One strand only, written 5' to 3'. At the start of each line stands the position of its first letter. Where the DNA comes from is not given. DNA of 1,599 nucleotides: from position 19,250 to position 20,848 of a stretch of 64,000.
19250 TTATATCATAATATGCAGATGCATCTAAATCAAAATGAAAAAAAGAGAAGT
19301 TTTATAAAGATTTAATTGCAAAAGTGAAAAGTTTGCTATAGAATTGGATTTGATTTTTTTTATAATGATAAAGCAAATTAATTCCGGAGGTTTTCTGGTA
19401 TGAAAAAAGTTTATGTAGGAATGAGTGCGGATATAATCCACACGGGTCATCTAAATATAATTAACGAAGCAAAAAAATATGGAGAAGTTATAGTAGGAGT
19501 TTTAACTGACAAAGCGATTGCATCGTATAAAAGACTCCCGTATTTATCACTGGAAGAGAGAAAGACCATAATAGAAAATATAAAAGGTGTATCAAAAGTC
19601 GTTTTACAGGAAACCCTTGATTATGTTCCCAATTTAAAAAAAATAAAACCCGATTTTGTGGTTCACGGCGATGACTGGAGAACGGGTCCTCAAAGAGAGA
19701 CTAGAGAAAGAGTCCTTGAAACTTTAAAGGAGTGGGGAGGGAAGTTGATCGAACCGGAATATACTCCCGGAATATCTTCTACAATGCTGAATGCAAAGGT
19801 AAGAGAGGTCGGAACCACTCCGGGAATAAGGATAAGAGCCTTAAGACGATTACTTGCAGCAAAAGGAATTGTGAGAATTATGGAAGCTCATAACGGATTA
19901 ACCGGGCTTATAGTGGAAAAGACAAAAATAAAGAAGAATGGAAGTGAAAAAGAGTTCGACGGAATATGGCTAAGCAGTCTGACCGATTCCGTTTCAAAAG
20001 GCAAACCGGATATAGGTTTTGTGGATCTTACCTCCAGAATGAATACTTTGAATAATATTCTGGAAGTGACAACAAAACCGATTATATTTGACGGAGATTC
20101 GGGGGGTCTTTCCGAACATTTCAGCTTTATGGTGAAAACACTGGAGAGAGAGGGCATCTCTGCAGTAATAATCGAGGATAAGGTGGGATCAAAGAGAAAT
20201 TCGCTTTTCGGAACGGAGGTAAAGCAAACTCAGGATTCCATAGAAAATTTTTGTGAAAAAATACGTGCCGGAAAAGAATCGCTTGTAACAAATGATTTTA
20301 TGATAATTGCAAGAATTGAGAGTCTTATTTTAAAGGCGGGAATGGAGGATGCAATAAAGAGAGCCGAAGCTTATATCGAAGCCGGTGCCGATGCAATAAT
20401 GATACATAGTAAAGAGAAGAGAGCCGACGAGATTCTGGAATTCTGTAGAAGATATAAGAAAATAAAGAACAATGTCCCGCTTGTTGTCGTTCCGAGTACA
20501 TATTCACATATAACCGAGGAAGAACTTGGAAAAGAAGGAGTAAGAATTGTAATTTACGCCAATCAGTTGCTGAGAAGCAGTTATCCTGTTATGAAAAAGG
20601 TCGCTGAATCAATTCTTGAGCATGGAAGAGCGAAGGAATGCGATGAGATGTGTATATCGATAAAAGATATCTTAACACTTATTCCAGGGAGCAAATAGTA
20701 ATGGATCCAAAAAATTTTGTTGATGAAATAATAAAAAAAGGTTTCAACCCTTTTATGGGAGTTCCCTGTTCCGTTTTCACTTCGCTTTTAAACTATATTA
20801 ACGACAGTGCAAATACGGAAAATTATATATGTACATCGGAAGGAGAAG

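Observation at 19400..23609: Minimal, self-contained hydroxyethylphosphonate (HEP) synthesis, activation and transfer operon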

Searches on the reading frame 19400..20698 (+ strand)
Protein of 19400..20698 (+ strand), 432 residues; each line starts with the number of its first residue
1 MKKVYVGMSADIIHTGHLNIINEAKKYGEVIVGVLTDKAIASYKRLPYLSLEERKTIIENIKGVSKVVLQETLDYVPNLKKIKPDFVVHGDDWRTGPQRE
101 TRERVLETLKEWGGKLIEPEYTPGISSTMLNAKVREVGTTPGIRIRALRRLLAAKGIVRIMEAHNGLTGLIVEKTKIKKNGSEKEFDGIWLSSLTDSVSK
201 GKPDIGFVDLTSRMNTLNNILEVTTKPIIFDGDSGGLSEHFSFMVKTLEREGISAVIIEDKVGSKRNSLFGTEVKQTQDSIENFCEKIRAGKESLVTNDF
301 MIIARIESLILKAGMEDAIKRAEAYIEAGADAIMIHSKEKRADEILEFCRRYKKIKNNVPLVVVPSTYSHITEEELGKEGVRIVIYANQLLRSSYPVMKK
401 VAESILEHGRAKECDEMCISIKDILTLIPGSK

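Call 3: search_protein_families(library=pfam, proteins=[window:19400-20698:+], max_evalue=0.01)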
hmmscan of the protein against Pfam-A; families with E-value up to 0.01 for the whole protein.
window:19400-20698:+ (432 aa): 3 families
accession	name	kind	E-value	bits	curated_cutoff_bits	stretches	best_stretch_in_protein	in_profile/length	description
PF13714.12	PEP_mutase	-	2.8e-55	188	31.5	1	148-406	1-240/240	Phosphoenolpyruvate phosphomutase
PF01467.32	CTP_transf_like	-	1.5e-17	64.4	21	1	9-130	5-130/133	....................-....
PF22095.1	BT_3535-like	-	0.00021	21.7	27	1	275-363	47-135/182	BT_3535-like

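Call 4: search_protein_families(library=ncbifam, proteins=[window:19400-20698:+], max_evalue=0.01)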
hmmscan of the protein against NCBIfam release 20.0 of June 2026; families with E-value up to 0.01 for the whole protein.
window:19400-20698:+ (432 aa): 13 families
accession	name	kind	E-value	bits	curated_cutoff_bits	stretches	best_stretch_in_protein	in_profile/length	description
TIGR02320.1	PEP_mutase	equivalog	3.7e-123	410.1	319.55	1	148-431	1-283/284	phosphoenolpyruvate mutase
TIGR02321.1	Pphn_pyruv_hyd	equivalog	1.5e-43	149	374.4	1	146-427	5-275/290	phosphonopyruvate hydrolase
TIGR02317.1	prpB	equivalog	1.5e-33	116.2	354.4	1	147-414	4-256/285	methylisocitrate lyase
NF008455.0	PRK11320.1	equivalog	3.6e-25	88.8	353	1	185-413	39-262/295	methylisocitrate lyase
TIGR02319.1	CPEP_Pphonmut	equivalog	2.8e-17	62.9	420.05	1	145-418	5-265/294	carboxyvinyl-carboxyphosphonate phosphorylmutase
TIGR02199.1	rfaE_dom_II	equivalog_domain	3.3e-14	52.9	181.5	1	10-135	20-143/144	D-glycero-beta-D-manno-heptose 1-phosphate adenylyltransferase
TIGR00125.1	cyt_tran_rel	domain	3.5e-14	52.7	27.7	1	4-64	2-62/65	adenylyltransferase/cytidyltransferase family protein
TIGR01518.1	g3p_cytidyltrns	equivalog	7.3e-12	45.5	165.4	1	9-95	6-94/125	glycerol-3-phosphate cytidylyltransferase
NF001985.0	PRK00777.1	subfamily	3.4e-08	33.7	104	1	1-60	4-64/157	pantetheine-phosphate adenylyltransferase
NF008454.0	PRK11316.1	equivalog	1.1e-07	30.9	521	1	10-135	349-472/475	bifunctional D-glycero-beta-D-manno-heptose-7-phosphate kinase/D-glycero-beta-D-manno-heptose 1-phosphate adenylyltransferase HldE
TIGR01768.1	GGGP-family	subfamily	0.0012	18.3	113.25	0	315-373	13-70/224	geranylgeranylglyceryl phosphate synthase family protein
TIGR01510.1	coaD_prev_kdtB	equivalog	0.0016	18.4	103.3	1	4-67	3-62/155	pantetheine-phosphate adenylyltransferase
NF045965.1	RibF_rel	equivalog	0.0033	16.9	200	1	11-107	22-135/279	FAD synthase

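Call 6: search_solved_structures(query=window:19400-20698:+, max_evalue=0.001, show_alignments=2)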
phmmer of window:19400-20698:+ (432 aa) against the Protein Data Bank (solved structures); distinct sequences matched with E-value up to 0.001: 27.
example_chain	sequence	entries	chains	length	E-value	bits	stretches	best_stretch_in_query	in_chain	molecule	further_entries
5x3d_A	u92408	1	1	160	1.4e-56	195.6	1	4-137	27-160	Phosphoenolpyruvate phosphomutase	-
5unc_A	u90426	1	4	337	2e-44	155.6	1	145-417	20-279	PHOSPHOENOLPYRUVATE PHOSPHOMUTASE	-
2dua_A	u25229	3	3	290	2e-40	142.4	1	151-427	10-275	Phosphonopyruvate hydrolase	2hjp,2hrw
1m1b_A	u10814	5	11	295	7.6e-39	137.2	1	146-427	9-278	PHOSPHOENOLPYRUVATE PHOSPHOMUTASE | PROTEIN (PHOSPHOENOLPYRUVATE MUTASE)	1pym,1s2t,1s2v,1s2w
1s2u_A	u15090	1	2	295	9.5e-38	133.6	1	146-427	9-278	Phosphoenolpyruvate phosphomutase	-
9hra_A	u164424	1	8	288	1.4e-16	63.9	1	186-409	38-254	2-methylisocitrate lyase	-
9hgk_A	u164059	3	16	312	1.8e-16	63.5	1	186-409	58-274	2-methylisocitrate lyase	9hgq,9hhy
1o5q_A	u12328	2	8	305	4.3e-16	62.3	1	188-412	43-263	Probable methylisocitrate lyase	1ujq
9hgo_A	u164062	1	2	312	4.7e-16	62.2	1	186-409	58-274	2-methylisocitrate lyase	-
3elb_A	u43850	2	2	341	6.1e-16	61.8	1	9-132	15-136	Ethanolamine-phosphate cytidylyltransferase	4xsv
9hhs_A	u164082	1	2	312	6.4e-16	61.7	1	186-409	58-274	2-methylisocitrate lyase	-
1xg3_A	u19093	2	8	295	1.2e-15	60.8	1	196-335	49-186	Probable methylisocitrate lyase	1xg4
4iqd_A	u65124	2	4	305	1.4e-15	60.6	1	147-413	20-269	Carboxyvinyl-carboxyphosphonate phosphorylmutase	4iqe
1mum_A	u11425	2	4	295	2.9e-15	59.6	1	196-335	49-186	2-methylisocitrate lyase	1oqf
6t4v_C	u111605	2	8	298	5.2e-14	55.4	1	186-407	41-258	2-methylisocitrate lyase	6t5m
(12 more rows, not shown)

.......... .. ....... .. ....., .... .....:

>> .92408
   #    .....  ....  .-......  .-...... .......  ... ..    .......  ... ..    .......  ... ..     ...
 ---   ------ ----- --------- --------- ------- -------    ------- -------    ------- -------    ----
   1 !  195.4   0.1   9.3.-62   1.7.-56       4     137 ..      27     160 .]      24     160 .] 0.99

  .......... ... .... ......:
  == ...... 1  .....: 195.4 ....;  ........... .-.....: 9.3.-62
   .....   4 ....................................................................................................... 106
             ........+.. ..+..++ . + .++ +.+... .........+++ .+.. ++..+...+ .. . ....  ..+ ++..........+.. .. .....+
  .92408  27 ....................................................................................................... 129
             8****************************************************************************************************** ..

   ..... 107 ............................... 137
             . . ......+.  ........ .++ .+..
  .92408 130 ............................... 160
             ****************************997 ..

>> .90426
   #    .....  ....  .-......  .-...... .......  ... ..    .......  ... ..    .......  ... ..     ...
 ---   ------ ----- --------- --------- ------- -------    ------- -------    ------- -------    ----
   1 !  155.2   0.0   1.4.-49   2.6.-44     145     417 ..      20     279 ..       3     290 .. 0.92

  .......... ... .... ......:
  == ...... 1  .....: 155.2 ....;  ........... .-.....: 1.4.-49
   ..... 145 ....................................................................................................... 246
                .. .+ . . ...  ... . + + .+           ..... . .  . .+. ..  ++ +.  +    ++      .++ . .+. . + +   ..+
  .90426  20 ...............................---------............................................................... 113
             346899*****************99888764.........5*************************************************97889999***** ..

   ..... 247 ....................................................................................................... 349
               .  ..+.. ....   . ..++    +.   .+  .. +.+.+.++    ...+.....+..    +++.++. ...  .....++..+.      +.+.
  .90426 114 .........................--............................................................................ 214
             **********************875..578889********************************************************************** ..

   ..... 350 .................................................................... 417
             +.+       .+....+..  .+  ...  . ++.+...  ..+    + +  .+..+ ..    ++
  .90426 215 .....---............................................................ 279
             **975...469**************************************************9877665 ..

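Call 67: find_homologous_proteins(query=window:19400-20698:+, max_evalue=1e-30)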
Query window:19400-20698:+ (432 aa): 8000 proteins with E <= 1e-30 among 8000 candidates; the best 120 are listed.
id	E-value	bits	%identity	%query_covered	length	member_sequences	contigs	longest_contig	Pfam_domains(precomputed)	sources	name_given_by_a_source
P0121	1.1e-278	942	100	100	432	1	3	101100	PF13714.13,PF01467.33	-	-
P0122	1.9e-258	875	92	100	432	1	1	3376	PF13714.13,PF01467.33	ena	-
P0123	1.3e-257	873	91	100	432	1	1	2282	PF13714.13,PF01467.33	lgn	-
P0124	4.1e-257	871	91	100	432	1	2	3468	PF13714.13,PF01467.33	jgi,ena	-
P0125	5.7e-257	870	91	100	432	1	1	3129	PF13714.13,PF01467.33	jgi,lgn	-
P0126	1.3e-256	869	90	100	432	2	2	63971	PF13714.13,PF01467.33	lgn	-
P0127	2.1e-256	869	91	100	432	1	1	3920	PF13714.13,PF01467.33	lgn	-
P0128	3.6e-256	868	91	100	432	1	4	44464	PF13714.13,PF01467.33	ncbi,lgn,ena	-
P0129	4.1e-256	868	91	100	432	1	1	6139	PF13714.13,PF01467.33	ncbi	-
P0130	5.4e-256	867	91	100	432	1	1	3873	PF13714.13,PF01467.33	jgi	-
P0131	6.4e-256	867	91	100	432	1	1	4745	PF13714.13,PF01467.33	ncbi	-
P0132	3.7e-255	864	91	100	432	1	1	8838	PF13714.13,PF01467.33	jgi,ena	-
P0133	4.3e-255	864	91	100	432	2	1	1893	PF13714.13,PF01467.33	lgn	-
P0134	7.6e-255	863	91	100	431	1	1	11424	PF13714.13,PF01467.33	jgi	-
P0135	1.0e-252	856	89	100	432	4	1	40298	PF13714.13,PF01467.33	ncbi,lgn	ncbi:MAG: phosphoenolpyruvate mutase [Acidobacteriota bacterium]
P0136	2.7e-252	855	90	100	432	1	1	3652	PF13714.13,PF01467.33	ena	-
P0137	7.5e-252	854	90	100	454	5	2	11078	PF13714.13,PF01467.33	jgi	-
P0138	2.4e-251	852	91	98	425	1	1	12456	PF13714.13,PF01467.33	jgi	-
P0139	1.1e-245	833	85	100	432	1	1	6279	PF13714.13,PF01467.33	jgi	jgi:phosphoenolpyruvate phosphomutase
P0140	1.3e-244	830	87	100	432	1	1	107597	PF13714.13,PF01467.33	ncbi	-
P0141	7.9e-244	827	85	100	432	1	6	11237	PF13714.13,PF01467.33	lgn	-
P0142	2.6e-241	819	84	100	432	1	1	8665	PF13714.13,PF01467.33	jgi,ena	-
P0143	2.2e-240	816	84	100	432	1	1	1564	PF13714.13,PF01467.33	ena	-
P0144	2.4e-240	816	84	100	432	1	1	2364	PF13714.13,PF01467.33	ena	-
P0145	3.6e-240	815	84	100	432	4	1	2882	PF13714.13,PF01467.33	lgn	-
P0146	1.2e-239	813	84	100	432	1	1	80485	PF13714.13,PF01467.33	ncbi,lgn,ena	-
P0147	3.2e-237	805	84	100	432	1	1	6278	PF13714.13,PF01467.33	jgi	-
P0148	8.2e-237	804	84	100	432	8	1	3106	PF13714.13,PF01467.33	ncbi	-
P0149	3.5e-236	802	84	100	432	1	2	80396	PF13714.13,PF01467.33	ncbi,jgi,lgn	-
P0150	1.2e-235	800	84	100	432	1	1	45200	PF13714.13,PF01467.33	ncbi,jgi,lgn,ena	-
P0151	7.0e-235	798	82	100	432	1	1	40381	PF13714.13,PF01467.33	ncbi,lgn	ncbi:MAG: phosphoenolpyruvate mutase [Acidobacteriota bacterium]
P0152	8.4e-235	797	82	100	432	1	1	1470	PF13714.13,PF01467.33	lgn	-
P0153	1.5e-233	793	83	100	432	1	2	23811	PF13714.13,PF01467.33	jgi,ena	-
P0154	1.4e-224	764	85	92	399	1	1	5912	PF13714.13,PF01467.33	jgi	jgi:phosphoenolpyruvate phosphomutase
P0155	2.0e-217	740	77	100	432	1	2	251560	PF13714.13,PF01467.33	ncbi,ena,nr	ncbi:phosphoenolpyruvate mutase [candidate division WOR-3 bacterium]|nr:phosphoenolpyruvate mutase [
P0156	1.8e-216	737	76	100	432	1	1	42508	PF13714.13,PF01467.33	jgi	jgi:phosphoenolpyruvate mutase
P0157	1.3e-215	734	77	100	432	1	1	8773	PF13714.13,PF01467.33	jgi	-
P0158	1.5e-215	734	75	100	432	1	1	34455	PF13714.13,PF01467.33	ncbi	-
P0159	2.7e-215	733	75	100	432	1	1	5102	PF13714.13,PF01467.33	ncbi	-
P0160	1.1e-214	731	75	100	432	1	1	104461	PF13714.13,PF01467.33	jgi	jgi:phosphoenolpyruvate phosphomutase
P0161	1.1e-214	731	75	100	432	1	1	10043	PF13714.13,PF01467.33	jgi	jgi:phosphoenolpyruvate phosphomutase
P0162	2.9e-214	730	75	100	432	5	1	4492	PF13714.13,PF01467.33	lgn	-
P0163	3.3e-214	730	75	100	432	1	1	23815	PF13714.13,PF01467.33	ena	-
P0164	3.4e-214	730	75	100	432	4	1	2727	PF13714.13,PF01467.33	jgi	jgi:phosphoenolpyruvate phosphomutase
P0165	4.3e-214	729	76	100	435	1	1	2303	PF13714.13,PF01467.33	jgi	-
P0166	7.7e-214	728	75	100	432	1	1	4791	PF13714.13,PF01467.33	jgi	-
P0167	8.1e-214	728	75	100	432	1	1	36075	PF13714.13,PF01467.33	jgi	-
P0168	1.2e-213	728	76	100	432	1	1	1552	PF13714.13,PF01467.33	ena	-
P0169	1.5e-213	727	75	100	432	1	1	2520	PF13714.13,PF01467.33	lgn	-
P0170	1.6e-213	727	77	100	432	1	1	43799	PF13714.13,PF01467.33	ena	-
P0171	2.1e-213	727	75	100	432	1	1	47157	PF13714.13,PF01467.33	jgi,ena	-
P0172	5.8e-213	725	74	100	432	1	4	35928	PF13714.13,PF01467.33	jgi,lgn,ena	jgi:phosphoenolpyruvate phosphomutase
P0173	7.7e-213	725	75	100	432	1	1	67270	PF13714.13,PF01467.33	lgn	-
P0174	1.1e-212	725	75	99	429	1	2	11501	PF13714.13,PF01467.33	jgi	-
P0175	1.7e-212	724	75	100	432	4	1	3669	PF13714.13,PF01467.33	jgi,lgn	-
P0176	1.8e-212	724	76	100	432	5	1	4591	PF13714.13,PF01467.33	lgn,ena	-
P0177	2.0e-212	724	76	100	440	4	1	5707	PF13714.13,PF01467.33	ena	-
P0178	5.2e-212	722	75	100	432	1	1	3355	PF13714.13,PF01467.33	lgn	-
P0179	7.2e-212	722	75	99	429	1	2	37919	PF13714.13,PF01467.33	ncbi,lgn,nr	ncbi:MAG: phosphoenolpyruvate mutase [Spirochaetota bacterium]|nr:phosphoenolpyruvate mutase [Spiroc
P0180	1.7e-211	721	75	100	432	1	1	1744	PF13714.13,PF01467.33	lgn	-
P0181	1.7e-211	721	74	100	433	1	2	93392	PF13714.13,PF01467.33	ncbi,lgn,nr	ncbi:MAG: phosphoenolpyruvate mutase [Candidatus Aminicenantes bacterium]|nr:phosphoenolpyruvate mut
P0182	2.0e-211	720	74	100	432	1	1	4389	PF13714.13,PF01467.33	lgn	-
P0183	5.7e-211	719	74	100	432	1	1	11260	PF13714.13,PF01467.33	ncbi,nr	ncbi:MAG: phosphoenolpyruvate mutase [bacterium]|nr:phosphoenolpyruvate mutase [bacterium]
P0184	7.3e-211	719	74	100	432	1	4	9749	PF13714.13,PF01467.33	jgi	-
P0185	9.6e-211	718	75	100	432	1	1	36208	PF13714.13,PF01467.33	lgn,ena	-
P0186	1.3e-210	718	74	100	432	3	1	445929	PF13714.13,PF01467.33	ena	-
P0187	1.3e-210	718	75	100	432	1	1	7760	PF13714.13,PF01467.33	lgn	-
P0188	1.7e-210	717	75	100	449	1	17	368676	PF13714.13,PF01467.33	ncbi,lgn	-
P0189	1.8e-210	717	74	100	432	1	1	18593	PF13714.13,PF01467.33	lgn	-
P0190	1.9e-210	717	74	100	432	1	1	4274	PF13714.13,PF01467.33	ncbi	-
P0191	2.7e-210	717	74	100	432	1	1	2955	PF13714.13,PF01467.33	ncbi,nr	ncbi:MAG: phosphoenolpyruvate mutase [bacterium]|nr:phosphoenolpyruvate mutase [bacterium]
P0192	2.7e-210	717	74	100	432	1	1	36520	PF13714.13,PF01467.33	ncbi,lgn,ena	-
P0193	2.9e-210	717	76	99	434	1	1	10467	PF13714.13,PF01467.33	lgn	-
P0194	4.4e-210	716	75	99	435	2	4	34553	PF13714.13,PF01467.33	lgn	-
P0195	5.5e-210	716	75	100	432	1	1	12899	PF13714.13,PF01467.33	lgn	-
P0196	7.1e-210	715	75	99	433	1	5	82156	PF13714.13,PF01467.33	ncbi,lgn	-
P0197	8.3e-210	715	74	100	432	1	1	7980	PF13714.13,PF01467.33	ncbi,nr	ncbi:MAG: phosphoenolpyruvate mutase [bacterium]|nr:phosphoenolpyruvate mutase [bacterium]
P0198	9.5e-210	715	74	100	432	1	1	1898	PF13714.13,PF01467.33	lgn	-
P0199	1.6e-209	714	74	99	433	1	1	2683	PF13714.13,PF01467.33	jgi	jgi:phosphoenolpyruvate phosphomutase / 2-hydroxyethylphosphonate cytidylyltransferase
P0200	1.6e-209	714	74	100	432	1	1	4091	PF13714.13,PF01467.33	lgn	-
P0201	1.7e-209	714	74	100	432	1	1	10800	PF13714.13,PF01467.33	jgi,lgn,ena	-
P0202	2.0e-209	714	73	100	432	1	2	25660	PF13714.13,PF01467.33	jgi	-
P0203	2.0e-209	714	74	100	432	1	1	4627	PF13714.13,PF01467.33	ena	-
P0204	2.6e-209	713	74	100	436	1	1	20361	PF13714.13,PF01467.33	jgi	jgi:phosphoenolpyruvate phosphomutase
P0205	2.7e-209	713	75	98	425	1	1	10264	PF13714.13,PF01467.33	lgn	-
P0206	3.4e-209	713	74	100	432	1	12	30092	PF13714.13,PF01467.33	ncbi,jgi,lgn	-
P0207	4.0e-209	713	74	100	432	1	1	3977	PF13714.13,PF01467.33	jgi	-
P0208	5.4e-209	712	74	99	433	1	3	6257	PF13714.13,PF01467.33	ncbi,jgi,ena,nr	ncbi:MAG TPA: phosphoenolpyruvate mutase [bacterium]|nr:phosphoenolpyruvate mutase [bacterium] HQN73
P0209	5.9e-209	712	74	99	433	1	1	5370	PF13714.13,PF01467.33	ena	-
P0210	6.0e-209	712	73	100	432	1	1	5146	PF13714.13,PF01467.33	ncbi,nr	ncbi:MAG: phosphoenolpyruvate mutase [bacterium]|nr:phosphoenolpyruvate mutase [bacterium]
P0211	8.3e-209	712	73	100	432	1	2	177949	PF13714.13,PF01467.33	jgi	jgi:phosphoenolpyruvate phosphomutase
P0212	8.3e-209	712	74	99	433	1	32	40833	PF13714.13,PF01467.33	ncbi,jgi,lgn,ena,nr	ncbi:MAG TPA: phosphoenolpyruvate mutase [bacterium]|jgi:phosphoenolpyruvate phosphomutase|nr:phosph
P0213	1.4e-208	711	74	99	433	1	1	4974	PF13714.13,PF01467.33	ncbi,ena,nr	ncbi:MAG TPA: phosphoenolpyruvate mutase [bacterium]|nr:phosphoenolpyruvate mutase [bacterium]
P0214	1.4e-208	711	75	100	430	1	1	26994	PF13714.13,PF01467.33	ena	-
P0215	1.4e-208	711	74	100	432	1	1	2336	PF13714.13,PF01467.33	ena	-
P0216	1.7e-208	711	73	100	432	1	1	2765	PF13714.13,PF01467.33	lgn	-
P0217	1.9e-208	711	74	100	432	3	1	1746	PF13714.13,PF01467.33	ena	-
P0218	2.3e-208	710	73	100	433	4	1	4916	PF13714.13,PF01467.33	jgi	jgi:phosphoenolpyruvate mutase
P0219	2.5e-208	710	73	100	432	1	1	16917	PF13714.13,PF01467.33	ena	-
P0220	2.6e-208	710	72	100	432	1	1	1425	PF13714.13,PF01467.33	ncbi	-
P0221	3.5e-208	710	75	98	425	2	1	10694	PF13714.13,PF01467.33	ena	-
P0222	4.5e-208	709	74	98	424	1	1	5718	PF13714.13,PF01467.33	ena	-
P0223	7.3e-208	709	74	100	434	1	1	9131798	PF13714.13,PF01467.33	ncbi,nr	ncbi:MAG: phosphoenolpyruvate mutase [Candidatus Aminicenantes bacterium]|nr:MAG: phosphoenolpyruvat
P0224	8.0e-208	709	73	100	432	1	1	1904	PF13714.13,PF01467.33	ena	-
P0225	1.1e-207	708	72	100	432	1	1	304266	PF13714.13,PF01467.33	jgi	jgi:phosphoenolpyruvate phosphomutase / 2-hydroxyethylphosphonate cytidylyltransferase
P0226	1.3e-207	708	73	100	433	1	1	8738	PF13714.13,PF01467.33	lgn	-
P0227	1.6e-207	708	74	100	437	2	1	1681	PF13714.13,PF01467.33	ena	-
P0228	1.6e-207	708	73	100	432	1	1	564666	PF13714.13,PF01467.33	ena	-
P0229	1.7e-207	708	73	100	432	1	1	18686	PF13714.13,PF01467.33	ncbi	-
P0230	2.3e-207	707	73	100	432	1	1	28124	PF13714.13,PF01467.33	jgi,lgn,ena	-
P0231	2.4e-207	707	73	100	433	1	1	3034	PF13714.13,PF01467.33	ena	-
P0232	3.1e-207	707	74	100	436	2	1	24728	PF13714.13,PF01467.33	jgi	jgi:phosphoenolpyruvate phosphomutase / 2-hydroxyethylphosphonate cytidylyltransferase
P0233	3.4e-207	706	73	100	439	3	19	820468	PF13714.13,PF01467.33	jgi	jgi:phosphoenolpyruvate phosphomutase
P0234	4.0e-207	706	73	100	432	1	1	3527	PF13714.13,PF01467.33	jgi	jgi:phosphoenolpyruvate phosphomutase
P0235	4.3e-207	706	74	98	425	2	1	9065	PF13714.13,PF01467.33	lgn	-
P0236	5.3e-207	706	73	100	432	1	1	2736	PF13714.13,PF01467.33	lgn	-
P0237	5.3e-207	706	73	100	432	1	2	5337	PF13714.13,PF01467.33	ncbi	-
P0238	5.7e-207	706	74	99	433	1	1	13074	PF13714.13,PF01467.33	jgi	-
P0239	5.8e-207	706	74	100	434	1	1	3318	PF13714.13,PF01467.33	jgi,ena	jgi:phosphoenolpyruvate phosphomutase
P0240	7.0e-207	705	74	99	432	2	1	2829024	PF13714.13,PF01467.33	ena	-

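Call 68: find_encoding_contigs(protein=P0155, flank=8000, max_places=1)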
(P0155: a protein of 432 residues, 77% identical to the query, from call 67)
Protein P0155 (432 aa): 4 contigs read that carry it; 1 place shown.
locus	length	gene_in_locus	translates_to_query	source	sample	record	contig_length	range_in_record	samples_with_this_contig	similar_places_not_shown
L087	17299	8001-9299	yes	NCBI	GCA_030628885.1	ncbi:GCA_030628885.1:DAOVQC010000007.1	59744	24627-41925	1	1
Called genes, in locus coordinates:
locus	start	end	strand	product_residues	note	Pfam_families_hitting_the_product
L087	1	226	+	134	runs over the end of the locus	PF05635:23S_rRNA_IVP, PF22296:bAvd (weak)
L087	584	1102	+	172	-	PF09970:DUF2204 (weak)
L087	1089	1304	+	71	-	-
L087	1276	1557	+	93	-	-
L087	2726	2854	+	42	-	-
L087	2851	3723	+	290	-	PF01040:UbiA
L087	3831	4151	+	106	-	-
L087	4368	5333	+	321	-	PF01073:3Beta_HSD, PF01370:Epimerase, PF02719:Polysacc_synt_2 (faint), PF04321:RmlD_sub_bind, PF16363:GDP_Man_Dehyd, PF07993:NAD_binding_4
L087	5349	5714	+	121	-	PF00892:EamA (weak)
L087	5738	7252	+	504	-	PF13231:PMT_2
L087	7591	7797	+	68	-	PF00483:NTP_transferase (weak)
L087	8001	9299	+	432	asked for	PF01467:CTP_transf_like, PF13714:PEP_mutase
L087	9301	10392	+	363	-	PF02776:TPP_enzyme_N (weak), PF02775:TPP_enzyme_C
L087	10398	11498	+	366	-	PF00465:Fe-ADH, PF25137:ADH_Fe_C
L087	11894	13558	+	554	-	PF00884:Sulfatase (faint), PF16347:SGSH_C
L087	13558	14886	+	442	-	PF13440:Polysacc_synt_3 (weak)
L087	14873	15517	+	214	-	PF08241:Methyltransf_11 (weak), PF13649:Methyltransf_25 (faint)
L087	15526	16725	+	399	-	PF13439:Glyco_transf_4, PF13579:Glyco_trans_4_4 (faint), PF13477:Glyco_trans_4_2 (weak), PF00534:Glycos_transf_1, PF13692:Glyco_trans_1_4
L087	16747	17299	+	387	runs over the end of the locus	PF13477:Glyco_trans_4_2, PF20706:GT4-conflict, PF13439:Glyco_transf_4, PF13579:Glyco_trans_4_4, PF00534:Glycos_transf_1, PF13692:Glyco_trans_1_4, PF13524:Glyco_trans_1_2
